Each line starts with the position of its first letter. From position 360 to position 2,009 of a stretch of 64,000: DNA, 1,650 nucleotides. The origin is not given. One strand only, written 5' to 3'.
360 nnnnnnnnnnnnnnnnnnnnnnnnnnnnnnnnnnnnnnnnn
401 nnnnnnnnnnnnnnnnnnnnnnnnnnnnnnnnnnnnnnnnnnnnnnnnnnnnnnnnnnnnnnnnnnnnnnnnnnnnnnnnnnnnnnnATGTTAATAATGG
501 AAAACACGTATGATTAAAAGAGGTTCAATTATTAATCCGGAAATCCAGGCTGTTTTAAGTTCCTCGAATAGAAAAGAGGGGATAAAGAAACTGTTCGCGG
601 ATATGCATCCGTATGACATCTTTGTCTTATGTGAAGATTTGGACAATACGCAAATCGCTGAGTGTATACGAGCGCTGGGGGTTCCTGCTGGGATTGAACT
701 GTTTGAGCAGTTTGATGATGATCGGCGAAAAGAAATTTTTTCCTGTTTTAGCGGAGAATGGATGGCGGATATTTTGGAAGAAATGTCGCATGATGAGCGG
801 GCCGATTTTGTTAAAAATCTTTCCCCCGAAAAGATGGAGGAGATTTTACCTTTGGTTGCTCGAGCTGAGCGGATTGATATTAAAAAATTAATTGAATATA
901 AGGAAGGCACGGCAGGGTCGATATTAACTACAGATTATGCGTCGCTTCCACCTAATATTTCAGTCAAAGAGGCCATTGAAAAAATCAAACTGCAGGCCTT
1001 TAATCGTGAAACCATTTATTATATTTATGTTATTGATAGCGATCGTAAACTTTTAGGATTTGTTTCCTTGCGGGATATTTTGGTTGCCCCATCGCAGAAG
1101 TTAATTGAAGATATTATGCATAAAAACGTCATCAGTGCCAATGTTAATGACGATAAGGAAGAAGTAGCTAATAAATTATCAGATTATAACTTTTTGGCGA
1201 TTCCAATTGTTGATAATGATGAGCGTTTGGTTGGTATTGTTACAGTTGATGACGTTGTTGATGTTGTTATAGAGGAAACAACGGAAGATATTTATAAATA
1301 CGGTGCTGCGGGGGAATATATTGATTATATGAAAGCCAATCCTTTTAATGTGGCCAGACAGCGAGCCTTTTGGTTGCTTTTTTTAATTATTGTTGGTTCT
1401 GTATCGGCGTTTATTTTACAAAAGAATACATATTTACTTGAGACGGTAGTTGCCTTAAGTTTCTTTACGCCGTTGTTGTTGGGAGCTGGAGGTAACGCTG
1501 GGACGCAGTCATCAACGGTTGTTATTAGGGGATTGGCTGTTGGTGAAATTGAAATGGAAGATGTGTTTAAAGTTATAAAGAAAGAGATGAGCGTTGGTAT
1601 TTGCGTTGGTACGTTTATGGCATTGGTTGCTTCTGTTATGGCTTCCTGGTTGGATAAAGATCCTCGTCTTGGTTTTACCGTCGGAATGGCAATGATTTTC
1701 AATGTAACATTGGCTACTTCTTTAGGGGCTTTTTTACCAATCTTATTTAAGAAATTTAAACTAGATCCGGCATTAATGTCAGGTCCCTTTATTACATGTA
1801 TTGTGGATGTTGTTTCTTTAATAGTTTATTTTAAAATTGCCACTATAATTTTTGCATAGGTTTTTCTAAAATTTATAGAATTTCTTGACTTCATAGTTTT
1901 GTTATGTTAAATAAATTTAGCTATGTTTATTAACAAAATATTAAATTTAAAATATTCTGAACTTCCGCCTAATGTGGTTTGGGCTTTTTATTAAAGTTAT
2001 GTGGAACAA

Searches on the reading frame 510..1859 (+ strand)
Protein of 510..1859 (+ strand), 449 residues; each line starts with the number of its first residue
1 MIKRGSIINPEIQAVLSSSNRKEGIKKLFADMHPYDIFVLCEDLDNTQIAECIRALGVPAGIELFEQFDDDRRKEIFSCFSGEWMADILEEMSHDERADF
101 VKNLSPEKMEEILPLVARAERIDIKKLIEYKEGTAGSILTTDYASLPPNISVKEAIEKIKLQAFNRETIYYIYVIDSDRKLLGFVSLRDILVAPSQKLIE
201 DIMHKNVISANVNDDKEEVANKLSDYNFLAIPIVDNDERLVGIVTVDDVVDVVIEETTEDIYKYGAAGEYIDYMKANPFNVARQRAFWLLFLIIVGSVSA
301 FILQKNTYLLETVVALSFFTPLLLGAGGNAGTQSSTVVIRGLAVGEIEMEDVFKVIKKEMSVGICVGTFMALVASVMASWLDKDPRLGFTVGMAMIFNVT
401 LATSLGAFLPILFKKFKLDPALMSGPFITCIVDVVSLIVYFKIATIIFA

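Call 56: find_encoding_contigs(protein=window:510-1859:+, flank=10000, max_places=4)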
Protein window:510-1859:+ (449 aa): 5 contigs read that carry it; 4 places shown.
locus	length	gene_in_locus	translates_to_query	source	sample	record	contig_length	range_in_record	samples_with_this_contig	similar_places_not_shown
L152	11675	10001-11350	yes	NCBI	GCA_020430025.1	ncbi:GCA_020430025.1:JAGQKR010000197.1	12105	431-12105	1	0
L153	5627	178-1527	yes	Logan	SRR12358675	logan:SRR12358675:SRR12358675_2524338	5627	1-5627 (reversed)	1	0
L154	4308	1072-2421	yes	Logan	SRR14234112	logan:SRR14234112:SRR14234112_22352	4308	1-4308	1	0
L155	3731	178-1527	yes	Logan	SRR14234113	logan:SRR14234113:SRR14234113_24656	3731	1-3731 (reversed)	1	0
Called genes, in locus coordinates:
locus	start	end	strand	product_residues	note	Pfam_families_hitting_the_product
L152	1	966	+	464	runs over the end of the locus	PF04715:, PF00425:Chorismate_bind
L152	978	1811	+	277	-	PF01063:Aminotran_4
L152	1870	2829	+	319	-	-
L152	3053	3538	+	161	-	PF13404:HTH_AsnC-type (weak), PF13412:HTH_24, PF01037:AsnC_trans_reg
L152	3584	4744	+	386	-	PF00155:Aminotran_1_2, PF01053:Cys_Met_Meta_PP (faint), PF00266:Aminotran_5 (weak), PF01041:DegT_DnrJ_EryC1 (weak)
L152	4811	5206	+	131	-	PF13414:TPR_11 (faint), PF13431:TPR_17 (faint), PF00515:TPR_1 (faint), PF07719:TPR_2 (faint), PF13181:TPR_8 (faint), PF13424:TPR_12 (faint)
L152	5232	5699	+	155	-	PF07238:PilZ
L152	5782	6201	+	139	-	PF01894:YjbQ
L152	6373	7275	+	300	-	PF00294:PfkB, PF08543:Phos_pyr_kin (faint)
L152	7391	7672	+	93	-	-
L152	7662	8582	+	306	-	PF02421:FeoB_N, PF00350:Dynamin_N (faint), PF01926:MMR_HSR1, PF04548:AIG1, PF00009:GTP_EFTU, PF07650:KH_2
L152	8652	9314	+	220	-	PF03853:YjeF_N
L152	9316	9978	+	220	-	PF00730:HhH-GPD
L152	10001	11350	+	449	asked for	PF03448:MgtE_N, PF00571:CBS, PF01769:MgtE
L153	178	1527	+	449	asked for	PF03448:MgtE_N, PF00571:CBS, PF01769:MgtE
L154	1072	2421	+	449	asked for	PF03448:MgtE_N, PF00571:CBS, PF01769:MgtE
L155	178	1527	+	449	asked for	PF03448:MgtE_N, PF00571:CBS, PF01769:MgtE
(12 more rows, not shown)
